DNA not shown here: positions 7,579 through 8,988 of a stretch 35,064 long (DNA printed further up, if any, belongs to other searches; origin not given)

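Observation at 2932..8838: Membrane-free ETF + HdrA(MvhD-like fusion) + HdrD-like Fe-S module wired into archaeal beta-oxidation genes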

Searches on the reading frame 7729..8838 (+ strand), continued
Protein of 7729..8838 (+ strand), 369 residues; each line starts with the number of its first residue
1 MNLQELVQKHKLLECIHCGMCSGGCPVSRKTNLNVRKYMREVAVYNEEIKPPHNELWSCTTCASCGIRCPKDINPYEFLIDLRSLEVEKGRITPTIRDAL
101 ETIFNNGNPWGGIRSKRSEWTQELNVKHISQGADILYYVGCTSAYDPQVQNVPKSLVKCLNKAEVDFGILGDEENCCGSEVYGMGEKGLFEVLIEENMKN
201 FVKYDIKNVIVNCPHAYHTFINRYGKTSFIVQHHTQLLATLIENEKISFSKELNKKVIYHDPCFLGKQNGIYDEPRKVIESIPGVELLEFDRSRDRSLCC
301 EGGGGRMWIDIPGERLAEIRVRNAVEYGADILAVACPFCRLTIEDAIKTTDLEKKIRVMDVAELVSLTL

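Call 41: find_encoding_contigs(protein=P0052, flank=10000, max_places=3)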
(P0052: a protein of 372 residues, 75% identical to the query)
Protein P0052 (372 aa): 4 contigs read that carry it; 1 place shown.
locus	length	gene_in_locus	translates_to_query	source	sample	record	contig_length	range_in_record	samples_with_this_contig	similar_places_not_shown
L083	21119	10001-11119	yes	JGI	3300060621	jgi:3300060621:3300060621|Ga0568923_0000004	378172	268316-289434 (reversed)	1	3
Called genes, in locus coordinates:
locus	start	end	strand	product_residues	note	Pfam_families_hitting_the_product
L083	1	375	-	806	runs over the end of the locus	PF00890:FAD_binding_2 (weak), PF07992:Pyr_redox_2 (weak), PF12831:FAD_oxidored, PF13450:NAD_binding_8 (weak), PF13187:Fer4_9 (weak), PF12838:Fer4_7 (weak), PF14697:Fer4_21, PF02662:FlpD, +7 more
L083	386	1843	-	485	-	PF27537:HoxH, PF00374:NiFeSe_Hases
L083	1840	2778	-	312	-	PF01058:Oxidored_q6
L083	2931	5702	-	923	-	PF02629:CoA_binding, PF13380:CoA_binding_2, PF13607:Succ_CoA_lig, PF19045:Ligase_CoA_2, PF13549:ATP-grasp_5, PF13302:Acetyltransf_3, PF00583:Acetyltransf_1, PF13508:Acetyltransf_7 (weak)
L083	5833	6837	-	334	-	PF04151:PPC (weak)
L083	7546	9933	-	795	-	PF12831:FAD_oxidored (weak), PF13450:NAD_binding_8 (weak), PF12838:Fer4_7 (weak), PF00037:Fer4, PF12838:Fer4_7, PF13187:Fer4_9, PF13237:Fer4_10, PF02662:FlpD, +11 more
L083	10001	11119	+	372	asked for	PF13237:Fer4_10 (weak), PF12838:Fer4_7 (faint), PF13183:Fer4_8, PF13187:Fer4_9, PF13534:Fer4_17, PF02754:CCG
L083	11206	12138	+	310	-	PF00890:FAD_binding_2 (weak), PF01266:DAO (faint), PF01946:Thi4 (faint), PF03486:HI0933_like (faint), PF07992:Pyr_redox_2, PF12831:FAD_oxidored (weak), PF13738:Pyr_redox_3, PF00070:Pyr_redox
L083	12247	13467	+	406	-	PF13237:Fer4_10, PF14697:Fer4_21, PF12838:Fer4_7, PF02662:FlpD, PF13237:Fer4_10, PF12838:Fer4_7, PF13187:Fer4_9, PF14697:Fer4_21, +11 more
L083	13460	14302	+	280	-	PF10418:DHODB_Fe-S_bind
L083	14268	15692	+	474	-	PF14691:Fer4_20, PF01262:AlaDh_PNT_C (faint), PF13241:NAD_binding_7 (faint), PF00070:Pyr_redox (faint), PF01266:DAO (faint), PF03807:F420_oxidored (faint), PF07992:Pyr_redox_2, PF13450:NAD_binding_8, +2 more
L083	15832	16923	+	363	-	PF05343:Peptidase_M42, PF01546:Peptidase_M20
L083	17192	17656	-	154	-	PF09719:C_GCAxxG_C_C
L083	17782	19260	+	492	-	-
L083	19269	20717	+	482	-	-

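Call 51: search_protein_families(library=pfam, proteins=[L028:3980-5464:-, L028:5646-6356:-, L028:6896-7243:-, L069:11203-12912:+, L069:12885-14492:+, L069:3924-5567:-, L069:2240-3946:-, L069:1391-2224:-, L069:15152-16033:-, L069:14542-15147:-], max_evalue=0.00001)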
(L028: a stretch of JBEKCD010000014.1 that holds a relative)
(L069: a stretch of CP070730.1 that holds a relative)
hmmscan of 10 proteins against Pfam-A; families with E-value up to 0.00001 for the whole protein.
L028:3980-5464:- (494 aa): 0 families

L028:5646-6356:- (236 aa): 2 families
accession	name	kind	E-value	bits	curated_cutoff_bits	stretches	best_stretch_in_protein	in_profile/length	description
PF01411.24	tRNA-synt_2c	-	1.1e-12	47.7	30.3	1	23-91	482-552/552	tRNA synthetases class II (A)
PF07973.19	tRNA_SAD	-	1.2e-12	48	24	1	188-231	1-44/44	Threonyl and Alanyl tRNA synthetase second additional domain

L028:6896-7243:- (115 aa): 0 families

L069:11203-12912:+ (569 aa): 3 families
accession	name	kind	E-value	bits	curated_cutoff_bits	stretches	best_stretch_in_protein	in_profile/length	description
PF00890.30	FAD_binding_2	-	3.1e-108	363.1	20.4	1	10-388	1-413/414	FAD binding domain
PF02910.25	Succ_DH_flav_C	-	1.4e-42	145.2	20.8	1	444-569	1-130/130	Fumarate reductase flavoprotein C-term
PF07992.20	Pyr_redox_2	-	1.9e-07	31.2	26.1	0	9-201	1-112/291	Pyridine nucleotide-disulphide oxidoreductase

L069:12885-14492:+ (535 aa): 7 families
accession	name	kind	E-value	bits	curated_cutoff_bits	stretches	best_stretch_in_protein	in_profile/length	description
PF13085.11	Fer2_3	-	2.7e-34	117.8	27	1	24-127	1-106/107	2Fe-2S iron-sulfur cluster binding domain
PF02754.22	CCG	-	7.8e-31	106.5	20.6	2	421-509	1-84/85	Cysteine-rich domain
PF13183.11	Fer4_8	-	9.2e-12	45.8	27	1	163-233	2-68/68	4Fe-4S dicluster domain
PF13237.11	Fer4_10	-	3.8e-08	33.6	25.5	1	160-230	3-53/53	4Fe-4S dicluster domain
PF13187.11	Fer4_9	-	1e-07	32.3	27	1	166-232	2-50/52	4Fe-4S dicluster domain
PF13534.11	Fer4_17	-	7.1e-07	30.1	22.2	1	166-234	2-61/61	4Fe-4S dicluster domain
PF12838.12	Fer4_7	-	7.7e-06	26.7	27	1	166-232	2-51/52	4Fe-4S dicluster domain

L069:3924-5567:- (547 aa): 2 families
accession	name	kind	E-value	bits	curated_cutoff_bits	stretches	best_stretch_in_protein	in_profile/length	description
PF00437.27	T2SSE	-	1.1e-38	133.3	24.9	1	176-467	24-307/370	Type II/IV secretion system protein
PF23989.1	PilB3_C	-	4.1e-06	27.3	27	1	469-530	6-67/83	PilB3-like, C-terminal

L069:2240-3946:- (568 aa): 1 family
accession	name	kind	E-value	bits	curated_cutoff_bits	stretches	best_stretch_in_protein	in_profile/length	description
PF00482.28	T2SSF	-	4.1e-22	78.9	25.2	2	364-490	1-124/125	Type II secretion system (T2SS), protein F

L069:1391-2224:- (277 aa): 0 families

L069:15152-16033:- (293 aa): 1 family
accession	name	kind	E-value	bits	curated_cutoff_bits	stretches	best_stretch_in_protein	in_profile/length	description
PF05681.19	Fumerase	-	3.4e-98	328.7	25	1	11-277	4-269/270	Fumarate hydratase (Fumerase)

L069:14542-15147:- (201 aa): 1 family
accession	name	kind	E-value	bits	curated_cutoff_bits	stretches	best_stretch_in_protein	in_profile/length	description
PF05683.17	Fumerase_C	-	3.8e-52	177.1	22.2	1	5-181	30-204/205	Fumarase C-terminus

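Call 65: search_protein_representatives(protein=window:7729-8838:+)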
Query: 369 residues. Proteins with E-value up to 0.001 (for the whole library): 10241; up to 1e-10: 4999; up to 1e-30: 1663. The best 150 are listed.
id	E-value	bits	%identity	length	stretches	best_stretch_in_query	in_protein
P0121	2.7e-121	421.7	50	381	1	4-366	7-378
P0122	1.6e-105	369.7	47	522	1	12-369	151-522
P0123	2.0e-101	356.3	49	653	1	11-367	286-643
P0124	2.0e-97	343.1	45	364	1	10-365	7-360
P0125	7.3e-95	334.7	45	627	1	11-368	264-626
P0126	5.6e-94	331.7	47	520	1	4-366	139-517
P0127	1.9e-92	326.7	43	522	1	14-366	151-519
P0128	3.9e-92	325.7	49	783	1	55-366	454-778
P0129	1.6e-91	323.7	47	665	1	46-368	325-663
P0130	3.5e-91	322.5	42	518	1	4-366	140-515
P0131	1.1e-89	317.7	34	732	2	52-365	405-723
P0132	1.1e-89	317.6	43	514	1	12-366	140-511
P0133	5.3e-89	315.4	42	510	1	11-366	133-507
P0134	3.6e-88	312.6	44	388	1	15-367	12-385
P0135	6.2e-88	311.9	43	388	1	11-367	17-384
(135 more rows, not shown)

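Call 71: search_protein_families(library=pfam, proteins=[L006:11509-12453:+, L005:9601-10821:+, L005:10814-11653:+, L017:18589-20007:+, L032:16837-19638:+, L013:3336-4277:-, L048:11490-12299:+, L057:3919-6825:-], max_evalue=0.00001)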
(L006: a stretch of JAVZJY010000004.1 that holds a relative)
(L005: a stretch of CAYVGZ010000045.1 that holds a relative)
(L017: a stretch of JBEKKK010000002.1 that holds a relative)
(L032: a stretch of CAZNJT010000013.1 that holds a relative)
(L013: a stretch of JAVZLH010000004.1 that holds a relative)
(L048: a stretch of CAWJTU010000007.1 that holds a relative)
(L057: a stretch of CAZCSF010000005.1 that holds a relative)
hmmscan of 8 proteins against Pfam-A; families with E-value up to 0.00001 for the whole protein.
L006:11509-12453:+ (314 aa): 8 families
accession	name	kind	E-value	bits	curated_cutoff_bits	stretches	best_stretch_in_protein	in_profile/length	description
PF07992.20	Pyr_redox_2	-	3.8e-54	184.5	26.1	1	8-295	2-291/291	Pyridine nucleotide-disulphide oxidoreductase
PF13738.12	Pyr_redox_3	-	1.8e-28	100.1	30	1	44-278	57-305/305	Pyridine nucleotide-disulphide oxidoreductase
PF00070.33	Pyr_redox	-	1.8e-13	51.3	22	1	148-218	1-78/82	Pyridine nucleotide-disulphide oxidoreductase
PF01266.30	DAO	-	2.6e-11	44.1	27.9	0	53-120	140-209/353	FAD dependent oxidoreductase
PF03486.20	HI0933_like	-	4.7e-08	33.2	50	0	8-39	2-33/244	HI0933-like protein Rossmann domain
PF00890.30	FAD_binding_2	-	1.4e-07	31.5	20.4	0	8-42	1-36/414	FAD binding domain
PF12831.13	FAD_oxidored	-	2.3e-06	27.6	27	1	8-74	1-70/416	FAD dependent oxidoreductase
PF01946.23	Thi4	-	6.5e-06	26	26.2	0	6-42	17-54/235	Thi4 family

L005:9601-10821:+ (406 aa): 12 families
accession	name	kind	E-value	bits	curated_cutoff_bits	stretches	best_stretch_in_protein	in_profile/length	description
PF02662.21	FlpD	-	1.2e-39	135.6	22.3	2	274-392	1-122/123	Methyl-viologen-reducing hydrogenase, delta subunit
PF00037.32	Fer4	-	2.4e-26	90.9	21.1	2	222-245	1-24/24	4Fe-4S binding domain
PF12837.12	Fer4_6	-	3.9e-23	80.6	25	1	222-244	2-24/24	4Fe-4S binding domain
PF12838.12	Fer4_7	-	7.9e-19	68.3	27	2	198-241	1-50/52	4Fe-4S dicluster domain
PF14697.11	Fer4_21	-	1.8e-17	63.7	35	2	196-244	5-57/59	4Fe-4S dicluster domain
PF13237.11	Fer4_10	-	6.8e-17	61.6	25.5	2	191-240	1-53/53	4Fe-4S dicluster domain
PF12797.12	Fer4_2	-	4.6e-16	58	24.5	0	222-240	3-21/22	4Fe-4S binding domain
PF13187.11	Fer4_9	-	7.7e-16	58.3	27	2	198-243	1-51/52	4Fe-4S dicluster domain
PF13484.11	Fer4_16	-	9.6e-15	55.6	30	0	198-218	1-23/66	4Fe-4S double cluster binding domain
PF25160.1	LdpA_Fe-S-bd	-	2.6e-11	43.5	27.6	0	195-218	24-47/49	LdpA Fe-S cluster-binding domain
PF12800.12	Fer4_4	-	6.3e-10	38.9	24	0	227-240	2-15/17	4Fe-4S binding domain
PF13183.11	Fer4_8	-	4.9e-06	27.4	27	0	225-241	50-66/68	4Fe-4S dicluster domain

L005:10814-11653:+ (279 aa): 1 family
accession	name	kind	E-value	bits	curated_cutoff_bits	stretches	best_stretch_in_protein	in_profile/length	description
PF10418.14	DHODB_Fe-S_bind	-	3.8e-11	43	23.9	1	211-246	3-41/41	Iron-sulfur cluster binding domain of dihydroorotate dehydrogenase B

L017:18589-20007:+ (472 aa): 9 families
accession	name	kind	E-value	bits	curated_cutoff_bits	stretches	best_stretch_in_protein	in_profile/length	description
PF14691.11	Fer4_20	-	4.9e-42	142.8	25.8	1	25-135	1-112/113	Dihydroprymidine dehydrogenase domain II, 4Fe-4S cluster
PF07992.20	Pyr_redox_2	-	1.8e-38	133.1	26.1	1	148-454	2-291/291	Pyridine nucleotide-disulphide oxidoreductase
PF00070.33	Pyr_redox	-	3.3e-12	47.2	22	0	288-360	1-76/82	Pyridine nucleotide-disulphide oxidoreductase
PF13738.12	Pyr_redox_3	-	6.1e-09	36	30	0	286-321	164-198/305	Pyridine nucleotide-disulphide oxidoreductase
PF13450.12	NAD_binding_8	-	6.6e-09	36.4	21.9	1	151-184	1-34/68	NAD(P)-binding Rossmann-like domain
PF01262.27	AlaDh_PNT_C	-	2.7e-08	33.9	23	0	145-177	27-59/214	Alanine dehydrogenase/PNT, C-terminal domain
PF03807.23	F420_oxidored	-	4.1e-08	34.2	21.6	0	288-332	1-45/94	NADP oxidoreductase coenzyme F420-dependent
PF13241.12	NAD_binding_7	-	9.1e-06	26.6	22.1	0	286-331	7-55/104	Putative NAD(P)-binding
PF01266.30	DAO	-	9.3e-06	25.8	27.9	0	148-182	1-35/353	FAD dependent oxidoreductase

L032:16837-19638:+ (933 aa): 8 families
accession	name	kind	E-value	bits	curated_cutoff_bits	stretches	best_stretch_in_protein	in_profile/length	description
PF13549.11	ATP-grasp_5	-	5.5e-90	301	27.6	1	486-705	3-221/221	ATP-grasp domain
PF13607.11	Succ_CoA_lig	-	2.6e-58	196.1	27.4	1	155-292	1-138/138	Succinyl-CoA ligase like flavodoxin domain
PF13380.12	CoA_binding_2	-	2.3e-24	86.5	22.8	1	13-138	1-114/116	CoA binding domain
PF00583.31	Acetyltransf_1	-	7.6e-16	58.9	20.7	1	781-878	18-116/116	Acetyltransferase (GNAT) family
PF19045.5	Ligase_CoA_2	-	3.3e-15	56.9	23.7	1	304-459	2-160/162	Ligase-CoA domain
PF02629.25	CoA_binding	-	1.2e-12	48.8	22.3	1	12-103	3-97/97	CoA binding domain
PF13302.13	Acetyltransf_3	-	1.9e-12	48.5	25.4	1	741-879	2-138/138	Acetyltransferase (GNAT) domain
PF13508.13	Acetyltransf_7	-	1.1e-07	32.6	27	1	806-879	12-83/84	Acetyltransferase (GNAT) domain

L013:3336-4277:- (313 aa): 1 family
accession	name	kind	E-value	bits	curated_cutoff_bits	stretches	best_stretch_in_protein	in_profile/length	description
PF01058.29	Oxidored_q6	-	1.6e-22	80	27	1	15-180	1-127/128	NADH ubiquinone oxidoreductase, 20 Kd subunit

L048:11490-12299:+ (269 aa): 9 families
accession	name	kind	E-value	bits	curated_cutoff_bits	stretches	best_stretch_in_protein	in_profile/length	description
PF13847.12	Methyltransf_31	-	1.1e-40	139.1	27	1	68-214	2-145/145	Methyltransferase domain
PF08241.18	Methyltransf_11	-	4e-22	79.1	21.2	1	74-173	1-95/95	Methyltransferase domain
PF13649.12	Methyltransf_25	-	5.5e-22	78.7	27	1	73-169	1-97/97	Methyltransferase domain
PF01209.24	Ubie_methyltran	-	3.6e-18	66.2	20.1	1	66-176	44-154/233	ubiE/COQ5 methyltransferase family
PF08242.18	Methyltransf_12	-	1.1e-13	52.2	30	1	74-171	1-98/98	Methyltransferase domain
PF01135.25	PCMT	-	3.8e-11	43.6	20.3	1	64-173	68-171/210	Protein-L-isoaspartate(D-aspartate) O-methyltransferase (PCMT)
PF13489.12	Methyltransf_23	-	3.1e-10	40.5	27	1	65-218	18-162/164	Methyltransferase domain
PF06325.19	PrmA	-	3.8e-08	33.6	22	1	67-178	159-263/296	Ribosomal protein L11 methyltransferase (PrmA)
PF05175.20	MTS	-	7e-07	29.5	23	1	66-173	26-138/170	Methyltransferase small domain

L057:3919-6825:- (968 aa): 5 families
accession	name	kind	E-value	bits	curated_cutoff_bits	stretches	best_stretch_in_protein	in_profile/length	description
PF00133.28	tRNA-synt_1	-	4.9e-37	128.1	22.7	1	10-669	1-413/414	tRNA synthetases class I (I, L, M and V)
PF08264.19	Anticodon_1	-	1.3e-27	96.9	25.1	1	709-841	1-145/148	Anticodon-binding domain of tRNA ligase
PF09334.17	tRNA-synt_1g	-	4.5e-24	85.4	20.1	2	33-101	2-70/391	tRNA synthetases class I (M)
PF01406.26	tRNA-synt_1e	-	3.1e-12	46.9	27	0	605-669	229-291/301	tRNA synthetases class I (C) catalytic domain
PF13603.12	tRNA-synt_1_2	-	3.5e-11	43.4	25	1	216-319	24-126/185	Leucyl-tRNA synthetase, editing domain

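Call 77: find_homologous_proteins(query=P0121, max_evalue=1e-20)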
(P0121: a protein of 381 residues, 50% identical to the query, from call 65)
Query P0121 (381 aa): 7184 proteins with E <= 1e-20 among 8000 candidates; the best 120 are listed.
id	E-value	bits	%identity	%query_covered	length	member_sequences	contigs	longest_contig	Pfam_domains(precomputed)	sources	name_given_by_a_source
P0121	2.8e-262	888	100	100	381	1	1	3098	PF13534.12,PF02754.22,PF13237.12,PF13183.12,PF13187.12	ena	-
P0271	2.1e-261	885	99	100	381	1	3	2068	PF13534.12,PF02754.22,PF13237.12,PF13183.12,PF13187.12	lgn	-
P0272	1.6e-260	882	99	100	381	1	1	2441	PF13534.12,PF02754.22,PF13237.12,PF13183.12,PF13187.12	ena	-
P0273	2.7e-260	881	99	100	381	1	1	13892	PF13534.12,PF02754.22,PF13237.12,PF13183.12,PF13187.12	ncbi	-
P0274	3.1e-260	881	99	100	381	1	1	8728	PF13534.12,PF02754.22,PF13237.12,PF13183.12,PF13187.12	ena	-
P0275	6.3e-260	880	99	100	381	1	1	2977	PF13534.12,PF02754.22,PF13237.12,PF13183.12,PF13187.12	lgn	-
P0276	9.4e-258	873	98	100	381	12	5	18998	PF13534.12,PF02754.22,PF13237.12,PF13183.12,PF13187.12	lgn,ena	-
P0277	2.9e-239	812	90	100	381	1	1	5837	PF13534.12,PF02754.22,PF13237.12,PF13183.12,PF13187.12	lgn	-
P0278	1.2e-230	783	87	100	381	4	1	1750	PF13534.12,PF02754.22,PF13237.12,PF13183.12,PF13187.12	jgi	-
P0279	4.2e-224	762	83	100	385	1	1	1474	PF13534.12,PF02754.22,PF13237.12,PF13183.12,PF13187.12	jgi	jgi:Fe-S oxidoreductase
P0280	2.3e-222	756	84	100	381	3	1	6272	PF13534.12,PF02754.22,PF13237.12,PF13183.12,PF13187.12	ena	-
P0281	1.1e-221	754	83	100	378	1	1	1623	PF13534.12,PF02754.22,PF13237.12,PF13183.12,PF13187.12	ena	-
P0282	1.1e-219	747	83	100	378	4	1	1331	PF13534.12,PF02754.22,PF13237.12,PF13183.12,PF13187.12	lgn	-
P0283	9.5e-218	741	82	100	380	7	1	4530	PF13534.12,PF02754.22,PF13237.12,PF13183.12,PF13187.12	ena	-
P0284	4.0e-217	739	81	100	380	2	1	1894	PF13534.12,PF02754.22,PF13237.12,PF13183.12,PF13187.12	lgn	-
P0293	2.1e-203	694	76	100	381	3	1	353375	PF13534.12,PF02754.22,PF13237.12,PF13183.12,PF13187.12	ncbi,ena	-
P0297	8.6e-203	692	77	100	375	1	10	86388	PF13534.12,PF02754.22,PF13237.12,PF13183.12,PF13187.12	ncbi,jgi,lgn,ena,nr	ncbi:MAG TPA: (Fe-S)-binding protein [Anaerolineales bacterium]|nr:(Fe-S)-binding protein [Anaerolin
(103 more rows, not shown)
